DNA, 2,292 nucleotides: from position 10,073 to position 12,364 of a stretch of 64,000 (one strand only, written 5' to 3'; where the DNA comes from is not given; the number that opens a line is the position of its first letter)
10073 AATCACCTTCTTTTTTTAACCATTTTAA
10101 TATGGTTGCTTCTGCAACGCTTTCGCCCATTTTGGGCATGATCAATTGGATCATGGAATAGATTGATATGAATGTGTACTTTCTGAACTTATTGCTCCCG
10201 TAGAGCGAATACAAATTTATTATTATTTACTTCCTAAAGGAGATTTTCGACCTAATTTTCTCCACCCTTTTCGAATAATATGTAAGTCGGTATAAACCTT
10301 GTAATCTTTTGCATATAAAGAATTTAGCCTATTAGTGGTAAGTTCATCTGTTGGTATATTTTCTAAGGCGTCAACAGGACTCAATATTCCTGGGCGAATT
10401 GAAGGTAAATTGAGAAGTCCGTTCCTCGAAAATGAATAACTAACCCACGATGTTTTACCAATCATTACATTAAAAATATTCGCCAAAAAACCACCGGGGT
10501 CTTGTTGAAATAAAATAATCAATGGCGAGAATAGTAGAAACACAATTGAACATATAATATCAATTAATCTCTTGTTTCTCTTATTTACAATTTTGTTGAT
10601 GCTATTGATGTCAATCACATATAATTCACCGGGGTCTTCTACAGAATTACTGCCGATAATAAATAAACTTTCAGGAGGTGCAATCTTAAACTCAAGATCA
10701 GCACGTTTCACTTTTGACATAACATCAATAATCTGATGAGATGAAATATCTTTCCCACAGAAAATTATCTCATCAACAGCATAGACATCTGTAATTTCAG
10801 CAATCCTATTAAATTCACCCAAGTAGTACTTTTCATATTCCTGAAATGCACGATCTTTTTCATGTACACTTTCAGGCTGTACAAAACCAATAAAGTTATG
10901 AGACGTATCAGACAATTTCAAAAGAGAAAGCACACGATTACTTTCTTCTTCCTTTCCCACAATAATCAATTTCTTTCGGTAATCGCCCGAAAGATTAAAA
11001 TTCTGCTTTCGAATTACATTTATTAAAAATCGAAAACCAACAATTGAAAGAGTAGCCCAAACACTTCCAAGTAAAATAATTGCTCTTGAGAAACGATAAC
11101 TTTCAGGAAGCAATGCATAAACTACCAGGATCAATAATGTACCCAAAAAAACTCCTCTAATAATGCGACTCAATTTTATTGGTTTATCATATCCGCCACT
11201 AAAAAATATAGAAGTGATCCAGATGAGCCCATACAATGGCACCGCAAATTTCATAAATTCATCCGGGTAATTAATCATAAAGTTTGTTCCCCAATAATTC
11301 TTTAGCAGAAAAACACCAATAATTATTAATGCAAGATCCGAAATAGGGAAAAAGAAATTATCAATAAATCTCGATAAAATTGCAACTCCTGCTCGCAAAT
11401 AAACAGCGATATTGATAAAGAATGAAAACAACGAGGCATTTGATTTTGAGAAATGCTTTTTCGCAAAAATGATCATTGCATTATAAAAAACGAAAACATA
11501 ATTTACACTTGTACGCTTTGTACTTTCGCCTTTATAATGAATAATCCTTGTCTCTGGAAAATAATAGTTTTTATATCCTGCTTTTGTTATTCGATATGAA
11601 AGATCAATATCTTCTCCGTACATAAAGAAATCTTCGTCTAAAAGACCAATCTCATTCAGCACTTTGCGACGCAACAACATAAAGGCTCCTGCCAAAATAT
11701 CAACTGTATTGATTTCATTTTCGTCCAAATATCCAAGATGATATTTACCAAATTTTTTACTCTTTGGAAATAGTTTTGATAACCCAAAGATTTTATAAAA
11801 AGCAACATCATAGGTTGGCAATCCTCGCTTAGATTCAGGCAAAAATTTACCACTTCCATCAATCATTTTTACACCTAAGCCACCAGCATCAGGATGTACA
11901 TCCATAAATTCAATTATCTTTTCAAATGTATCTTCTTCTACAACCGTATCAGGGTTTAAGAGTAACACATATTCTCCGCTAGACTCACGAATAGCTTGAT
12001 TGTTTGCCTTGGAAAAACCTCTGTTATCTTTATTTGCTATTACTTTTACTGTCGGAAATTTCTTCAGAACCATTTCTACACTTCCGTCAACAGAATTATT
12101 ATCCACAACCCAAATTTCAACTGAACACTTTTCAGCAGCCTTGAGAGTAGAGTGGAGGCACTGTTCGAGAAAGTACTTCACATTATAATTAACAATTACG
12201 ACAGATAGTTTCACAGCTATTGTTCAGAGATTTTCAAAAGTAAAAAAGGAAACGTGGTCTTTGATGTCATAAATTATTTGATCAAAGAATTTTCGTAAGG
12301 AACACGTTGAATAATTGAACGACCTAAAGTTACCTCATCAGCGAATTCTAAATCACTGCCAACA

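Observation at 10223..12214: GT2 glycosyltransferase fused to a catalytically gutted polyprenyl-phosphate sugar-transferase remnant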

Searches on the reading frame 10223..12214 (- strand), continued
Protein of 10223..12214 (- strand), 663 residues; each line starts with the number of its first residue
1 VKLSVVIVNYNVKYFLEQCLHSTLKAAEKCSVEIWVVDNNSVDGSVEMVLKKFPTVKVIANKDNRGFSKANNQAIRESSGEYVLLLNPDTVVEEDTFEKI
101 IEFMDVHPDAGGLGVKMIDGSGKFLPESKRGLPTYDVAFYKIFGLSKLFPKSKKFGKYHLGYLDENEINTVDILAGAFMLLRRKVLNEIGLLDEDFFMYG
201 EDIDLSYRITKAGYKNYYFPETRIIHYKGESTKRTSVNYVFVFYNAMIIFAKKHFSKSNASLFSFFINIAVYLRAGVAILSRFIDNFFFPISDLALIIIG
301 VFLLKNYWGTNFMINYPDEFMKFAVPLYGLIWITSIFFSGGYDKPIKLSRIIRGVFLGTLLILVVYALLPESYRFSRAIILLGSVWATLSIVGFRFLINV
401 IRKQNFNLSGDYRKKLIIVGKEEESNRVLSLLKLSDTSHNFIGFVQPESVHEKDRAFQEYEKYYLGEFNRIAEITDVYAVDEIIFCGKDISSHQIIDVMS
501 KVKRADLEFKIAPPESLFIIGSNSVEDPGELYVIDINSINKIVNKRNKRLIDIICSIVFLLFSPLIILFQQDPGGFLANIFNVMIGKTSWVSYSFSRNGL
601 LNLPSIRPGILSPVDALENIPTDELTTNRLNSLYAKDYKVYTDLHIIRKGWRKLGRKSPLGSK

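Call 48: find_homologous_proteins(query=L052:6001-7935:+, max_evalue=1e-30)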
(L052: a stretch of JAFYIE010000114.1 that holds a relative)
Query L052:6001-7935:+ (645 aa): 8000 proteins with E <= 1e-30 among 8000 candidates; the best 120 are listed.
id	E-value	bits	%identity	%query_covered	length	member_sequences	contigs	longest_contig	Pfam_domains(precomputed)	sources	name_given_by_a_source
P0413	0.0e+0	1374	91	100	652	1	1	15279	PF13632.13,PF13641.13,PF00535.33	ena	-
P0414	0.0e+0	1372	92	100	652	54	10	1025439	PF13632.13,PF13641.13,PF00535.33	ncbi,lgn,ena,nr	ncbi:MAG: glycosyltransferase [Bacteroidales bacterium]|nr:glycosyltransferase [Bacteroidales bacter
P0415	0.0e+0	1371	91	100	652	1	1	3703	PF13632.13,PF13641.13,PF00535.33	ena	-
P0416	0.0e+0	1371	91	100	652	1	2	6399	PF13632.13,PF13641.13,PF00535.33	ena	-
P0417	0.0e+0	1367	91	100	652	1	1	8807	PF13632.13,PF13641.13,PF00535.33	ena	-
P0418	0.0e+0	1367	91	100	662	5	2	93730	PF13632.13,PF13641.13,PF00535.33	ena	-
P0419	0.0e+0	1359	91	100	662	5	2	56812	PF13632.13,PF13641.13,PF00535.33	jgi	-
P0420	0.0e+0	1357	91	100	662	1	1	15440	PF13632.13,PF13641.13,PF00535.33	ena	-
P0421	0.0e+0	1356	91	100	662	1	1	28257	PF13632.13,PF13641.13,PF00535.33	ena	-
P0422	0.0e+0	1356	91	100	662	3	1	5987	PF13632.13,PF13641.13,PF00535.33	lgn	-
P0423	0.0e+0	1355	91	100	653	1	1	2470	PF13632.13,PF13641.13,PF00535.33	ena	-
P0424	0.0e+0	1355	91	100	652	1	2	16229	PF13632.13,PF13641.13,PF00535.33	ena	-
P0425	0.0e+0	1355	91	100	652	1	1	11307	PF13632.13,PF13641.13,PF00535.33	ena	-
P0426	0.0e+0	1355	91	100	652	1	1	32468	PF13632.13,PF13641.13,PF00535.33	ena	-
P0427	0.0e+0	1355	91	100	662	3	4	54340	PF13632.13,PF13641.13,PF00535.33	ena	-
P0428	0.0e+0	1354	91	100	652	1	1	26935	PF13632.13,PF13641.13,PF00535.33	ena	-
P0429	0.0e+0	1353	91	100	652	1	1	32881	PF13632.13,PF13641.13,PF00535.33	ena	-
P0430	0.0e+0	1345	89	100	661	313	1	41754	PF13632.13,PF13641.13,PF00535.33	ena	-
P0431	0.0e+0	1342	89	100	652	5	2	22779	PF13632.13,PF13641.13,PF00535.33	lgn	-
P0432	0.0e+0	1339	89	100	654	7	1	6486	PF13632.13,PF13641.13,PF00535.33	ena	-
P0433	0.0e+0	1337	89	100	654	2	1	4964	PF13632.13,PF13641.13,PF00535.33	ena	-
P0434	0.0e+0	1328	88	100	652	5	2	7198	PF13632.13,PF13641.13,PF00535.33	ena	-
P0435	0.0e+0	1325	89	100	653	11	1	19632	PF13632.13,PF13641.13,PF00535.33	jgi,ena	-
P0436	0.0e+0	1316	88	100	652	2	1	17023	PF13632.13,PF13641.13,PF00535.33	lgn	-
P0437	0.0e+0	1311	87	100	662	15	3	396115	PF13632.13,PF13641.13,PF00535.33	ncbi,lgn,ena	-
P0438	0.0e+0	1308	87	100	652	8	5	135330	PF13632.13,PF13641.13,PF00535.33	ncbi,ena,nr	ncbi:MAG: glycosyltransferase [Bacteroidales bacterium]|nr:glycosyltransferase [Bacteroidales bacter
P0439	0.0e+0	1306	86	100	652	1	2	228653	PF13632.13,PF13641.13,PF00535.33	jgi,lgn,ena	-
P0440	0.0e+0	1302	87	100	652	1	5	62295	PF13632.13,PF13641.13,PF00535.33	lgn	-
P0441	0.0e+0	1298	86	100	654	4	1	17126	PF13632.13,PF13641.13,PF00535.33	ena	-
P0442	0.0e+0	1239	82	100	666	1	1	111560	PF13632.13,PF13641.13,PF00535.33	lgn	-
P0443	0.0e+0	1234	82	100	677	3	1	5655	PF13632.13,PF13641.13,PF00535.33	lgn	-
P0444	0.0e+0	1232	82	100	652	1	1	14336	PF13632.13,PF13641.13,PF00535.33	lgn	-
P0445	0.0e+0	1223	81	100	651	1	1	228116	PF13632.13,PF13641.13,PF00535.33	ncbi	ncbi:MAG: glycosyltransferase [Candidatus Limimorpha sp.]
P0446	0.0e+0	1221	81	100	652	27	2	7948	PF13632.13,PF13641.13,PF00535.33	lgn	-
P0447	0.0e+0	1220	82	100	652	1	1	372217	PF13632.13,PF13641.13,PF00535.33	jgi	-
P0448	0.0e+0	1218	81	100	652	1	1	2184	PF13632.13,PF13641.13,PF00535.33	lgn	-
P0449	0.0e+0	1214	81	100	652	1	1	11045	PF13632.13,PF13641.13,PF00535.33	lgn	-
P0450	0.0e+0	1213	80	100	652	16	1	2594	PF13632.13,PF13641.13,PF00535.33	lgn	-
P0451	0.0e+0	1208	80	100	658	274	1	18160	PF13632.13,PF13641.13,PF00535.33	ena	-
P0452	0.0e+0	1204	80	100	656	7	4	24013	PF13632.13,PF13641.13,PF00535.33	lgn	-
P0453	0.0e+0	1203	80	100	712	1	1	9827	PF13632.13,PF13641.13,PF00535.33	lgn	-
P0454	0.0e+0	1202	79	100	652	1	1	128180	PF13632.13,PF13641.13,PF00535.33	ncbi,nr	ncbi:MAG: glycosyltransferase family 2 protein [Bacteroidales bacterium]|nr:glycosyltransferase fami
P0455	0.0e+0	1160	78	100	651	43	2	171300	PF13632.13,PF13641.13,PF00535.33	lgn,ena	-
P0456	0.0e+0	1156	78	100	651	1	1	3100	PF13632.13,PF13641.13,PF00535.33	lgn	-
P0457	0.0e+0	1123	74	100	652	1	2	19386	PF13632.13,PF13641.13,PF00535.33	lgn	-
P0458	0.0e+0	1122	74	100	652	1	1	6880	PF13632.13,PF13641.13,PF00535.33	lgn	-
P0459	0.0e+0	1119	75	100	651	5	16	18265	PF13632.13,PF13641.13,PF00535.33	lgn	-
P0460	0.0e+0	1118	74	100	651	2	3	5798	PF13632.13,PF13641.13,PF00535.33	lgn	-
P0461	0.0e+0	1115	76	100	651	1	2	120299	PF13632.13,PF13641.13,PF00535.33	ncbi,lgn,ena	-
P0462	0.0e+0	1110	76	100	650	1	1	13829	PF13632.13,PF13641.13,PF00535.33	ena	-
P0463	0.0e+0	1110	76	100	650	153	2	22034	PF13632.13,PF13641.13,PF00535.33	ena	-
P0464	0.0e+0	1109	76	100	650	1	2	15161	PF13632.13,PF13641.13,PF00535.33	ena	-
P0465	0.0e+0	1108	76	100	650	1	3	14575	PF13632.13,PF13641.13,PF00535.33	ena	-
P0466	0.0e+0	1108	76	100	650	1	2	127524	PF13632.13,PF13641.13,PF00535.33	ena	-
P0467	0.0e+0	1108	75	100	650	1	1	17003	PF13632.13,PF13641.13,PF00535.33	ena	-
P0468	0.0e+0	1107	75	100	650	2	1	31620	PF13632.13,PF13641.13,PF00535.33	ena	-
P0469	0.0e+0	1106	75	100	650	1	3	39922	PF13632.13,PF13641.13,PF00535.33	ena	-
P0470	0.0e+0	1105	75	100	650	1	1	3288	PF13632.13,PF13641.13,PF00535.33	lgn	-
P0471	0.0e+0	1105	75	100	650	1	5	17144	PF13632.13,PF13641.13,PF00535.33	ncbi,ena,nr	ncbi:MAG: glycosyltransferase [Bacteroidales bacterium]|nr:glycosyltransferase [Bacteroidales bacter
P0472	0.0e+0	1105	75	100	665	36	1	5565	PF13632.13,PF13641.13,PF00535.33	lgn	-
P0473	0.0e+0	1104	75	100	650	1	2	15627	PF13632.13,PF13641.13,PF00535.33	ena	-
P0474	0.0e+0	1104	75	100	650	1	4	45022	PF13632.13,PF13641.13,PF00535.33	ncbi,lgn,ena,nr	ncbi:MAG: glycosyltransferase [Bacteroidales bacterium]|nr:glycosyltransferase [Bacteroidales bacter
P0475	0.0e+0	1103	74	100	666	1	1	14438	PF13632.13,PF13641.13,PF00535.33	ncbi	-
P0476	0.0e+0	1103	75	100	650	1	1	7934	PF13632.13,PF13641.13,PF00535.33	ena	-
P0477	0.0e+0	1103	75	100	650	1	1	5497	PF13632.13,PF13641.13,PF00535.33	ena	-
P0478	0.0e+0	1103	75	100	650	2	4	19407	PF13632.13,PF13641.13,PF00535.33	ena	-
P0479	0.0e+0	1103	74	100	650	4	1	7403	PF13632.13,PF13641.13,PF00535.33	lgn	-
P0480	0.0e+0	1102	75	100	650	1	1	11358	PF13632.13,PF13641.13,PF00535.33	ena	-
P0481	0.0e+0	1102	74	100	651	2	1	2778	PF13632.13,PF13641.13,PF00535.33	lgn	-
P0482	0.0e+0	1102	75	100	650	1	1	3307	PF13632.13,PF13641.13,PF00535.33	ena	-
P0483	0.0e+0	1101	75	100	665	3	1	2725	PF13632.13,PF13641.13,PF00535.33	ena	-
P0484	0.0e+0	1100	75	100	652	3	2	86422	PF13632.13,PF13641.13,PF00535.33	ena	-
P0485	0.0e+0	1100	74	100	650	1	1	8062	PF13632.13,PF13641.13,PF00535.33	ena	-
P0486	0.0e+0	1100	74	100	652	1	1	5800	PF13632.13,PF13641.13,PF00535.33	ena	-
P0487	0.0e+0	1099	74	100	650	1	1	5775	PF13632.13,PF13641.13,PF00535.33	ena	-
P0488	0.0e+0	1099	75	100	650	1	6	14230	PF13632.13,PF13641.13,PF00535.33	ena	-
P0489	0.0e+0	1099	74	100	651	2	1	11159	PF13632.13,PF13641.13,PF00535.33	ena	-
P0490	0.0e+0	1099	74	100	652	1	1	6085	PF13632.13,PF13641.13,PF00535.33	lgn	-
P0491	0.0e+0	1099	74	100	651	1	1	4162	PF13632.13,PF13641.13,PF00535.33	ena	-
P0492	0.0e+0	1099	74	100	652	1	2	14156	PF13632.13,PF13641.13,PF00535.33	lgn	-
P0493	0.0e+0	1098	74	100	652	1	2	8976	PF13632.13,PF13641.13,PF00535.33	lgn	-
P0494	0.0e+0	1098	74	100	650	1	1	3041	PF13632.13,PF13641.13,PF00535.33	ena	-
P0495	0.0e+0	1098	73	100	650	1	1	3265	PF13632.13,PF13641.13,PF00535.33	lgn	-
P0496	0.0e+0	1098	74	100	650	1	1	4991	PF13632.13,PF13641.13,PF00535.33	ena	-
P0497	0.0e+0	1098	74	100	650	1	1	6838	PF13632.13,PF13641.13,PF00535.33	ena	-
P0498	0.0e+0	1098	74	100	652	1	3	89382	PF13632.13,PF13641.13,PF00535.33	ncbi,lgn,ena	-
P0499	0.0e+0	1097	74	100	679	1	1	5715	PF13632.13,PF13641.13,PF00535.33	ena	-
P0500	0.0e+0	1097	74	100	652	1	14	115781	PF13632.13,PF13641.13,PF00535.33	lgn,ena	-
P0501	0.0e+0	1097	74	100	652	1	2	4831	PF13632.13,PF13641.13,PF00535.33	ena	-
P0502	0.0e+0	1097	73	100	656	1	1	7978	PF13632.13,PF13641.13,PF00535.33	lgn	-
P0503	0.0e+0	1097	74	100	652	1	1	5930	PF13632.13,PF13641.13,PF00535.33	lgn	-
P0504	0.0e+0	1096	75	100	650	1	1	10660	PF13632.13,PF13641.13,PF00535.33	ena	-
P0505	0.0e+0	1096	75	100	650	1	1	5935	PF13632.13,PF13641.13,PF00535.33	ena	-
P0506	0.0e+0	1096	74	100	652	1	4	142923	PF13632.13,PF13641.13,PF00535.33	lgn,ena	-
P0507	0.0e+0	1096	74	100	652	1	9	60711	PF13632.13,PF13641.13,PF00535.33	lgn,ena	-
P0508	0.0e+0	1096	74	100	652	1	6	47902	PF13632.13,PF13641.13,PF00535.33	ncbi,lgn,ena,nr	ncbi:MAG: glycosyltransferase [Bacteroidales bacterium]|nr:glycosyltransferase [Bacteroidales bacter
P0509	0.0e+0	1096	74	100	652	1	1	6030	PF13632.13,PF13641.13,PF00535.33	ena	-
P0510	0.0e+0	1096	74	100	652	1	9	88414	PF13632.13,PF13641.13,PF00535.33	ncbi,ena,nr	ncbi:MAG: glycosyltransferase [Bacteroidales bacterium]|nr:glycosyltransferase [Bacteroidales bacter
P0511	0.0e+0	1096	74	100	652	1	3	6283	PF13632.13,PF13641.13,PF00535.33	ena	-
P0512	0.0e+0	1096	74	100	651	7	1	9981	PF13632.13,PF13641.13,PF00535.33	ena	-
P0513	0.0e+0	1095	74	100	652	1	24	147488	PF13632.13,PF13641.13,PF00535.33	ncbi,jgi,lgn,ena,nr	ncbi:MAG: glycosyltransferase [Lentimicrobiaceae bacterium]|nr:glycosyltransferase [Lentimicrobiacea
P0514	0.0e+0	1095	73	100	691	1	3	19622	PF13632.13,PF13641.13,PF00535.33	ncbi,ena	-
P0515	0.0e+0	1095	74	100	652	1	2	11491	PF13632.13,PF13641.13,PF00535.33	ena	-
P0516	0.0e+0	1095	74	100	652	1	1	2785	PF13632.13,PF13641.13,PF00535.33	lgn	-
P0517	0.0e+0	1095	74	100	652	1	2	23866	PF13632.13,PF13641.13,PF00535.33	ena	-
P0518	0.0e+0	1095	74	100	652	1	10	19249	PF13632.13,PF13641.13,PF00535.33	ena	-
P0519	0.0e+0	1095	74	100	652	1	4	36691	PF13632.13,PF13641.13,PF00535.33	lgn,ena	-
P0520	0.0e+0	1095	74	100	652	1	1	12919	PF13632.13,PF13641.13,PF00535.33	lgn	-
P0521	0.0e+0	1095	74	100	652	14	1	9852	PF13632.13,PF13641.13,PF00535.33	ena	-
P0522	0.0e+0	1095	74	100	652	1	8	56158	PF13632.13,PF13641.13,PF00535.33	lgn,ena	-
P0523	0.0e+0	1095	74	100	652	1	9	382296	PF13632.13,PF13641.13,PF00535.33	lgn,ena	-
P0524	0.0e+0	1094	74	100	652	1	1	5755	PF13632.13,PF13641.13,PF00535.33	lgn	-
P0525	0.0e+0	1094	74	100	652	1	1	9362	PF13632.13,PF13641.13,PF00535.33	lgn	-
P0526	0.0e+0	1094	74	100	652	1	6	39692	PF13632.13,PF13641.13,PF00535.33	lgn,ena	-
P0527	0.0e+0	1094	74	100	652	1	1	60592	PF13632.13,PF13641.13,PF00535.33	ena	-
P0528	0.0e+0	1094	74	100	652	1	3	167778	PF13632.13,PF13641.13,PF00535.33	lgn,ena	-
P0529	0.0e+0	1094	74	100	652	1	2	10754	PF13632.13,PF13641.13,PF00535.33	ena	-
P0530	0.0e+0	1094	74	100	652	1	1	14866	PF13632.13,PF13641.13,PF00535.33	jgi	-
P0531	0.0e+0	1094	74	100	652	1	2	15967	PF13632.13,PF13641.13,PF00535.33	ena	-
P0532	0.0e+0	1094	74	100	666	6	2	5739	PF13632.13,PF13641.13,PF00535.33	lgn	-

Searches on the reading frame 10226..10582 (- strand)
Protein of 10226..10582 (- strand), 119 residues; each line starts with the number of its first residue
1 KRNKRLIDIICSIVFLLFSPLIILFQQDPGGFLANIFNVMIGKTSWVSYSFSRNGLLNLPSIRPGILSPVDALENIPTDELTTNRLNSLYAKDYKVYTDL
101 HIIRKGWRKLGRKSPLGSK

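Call 6: search_protein_families(library=pfam, proteins=[window:10226-10582:-], max_evalue=10)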
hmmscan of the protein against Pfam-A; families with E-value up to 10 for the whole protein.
seq(119 aa): 2 families
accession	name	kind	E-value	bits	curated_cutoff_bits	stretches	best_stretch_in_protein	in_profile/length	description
PF02397.22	Bac_transf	-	0.017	15.1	27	1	36-106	94-173/179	Bacterial sugar transferase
PF21844.1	DUF6903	-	0.16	12.5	24.2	1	4-41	2-37/54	Family of unknown function (DUF6903)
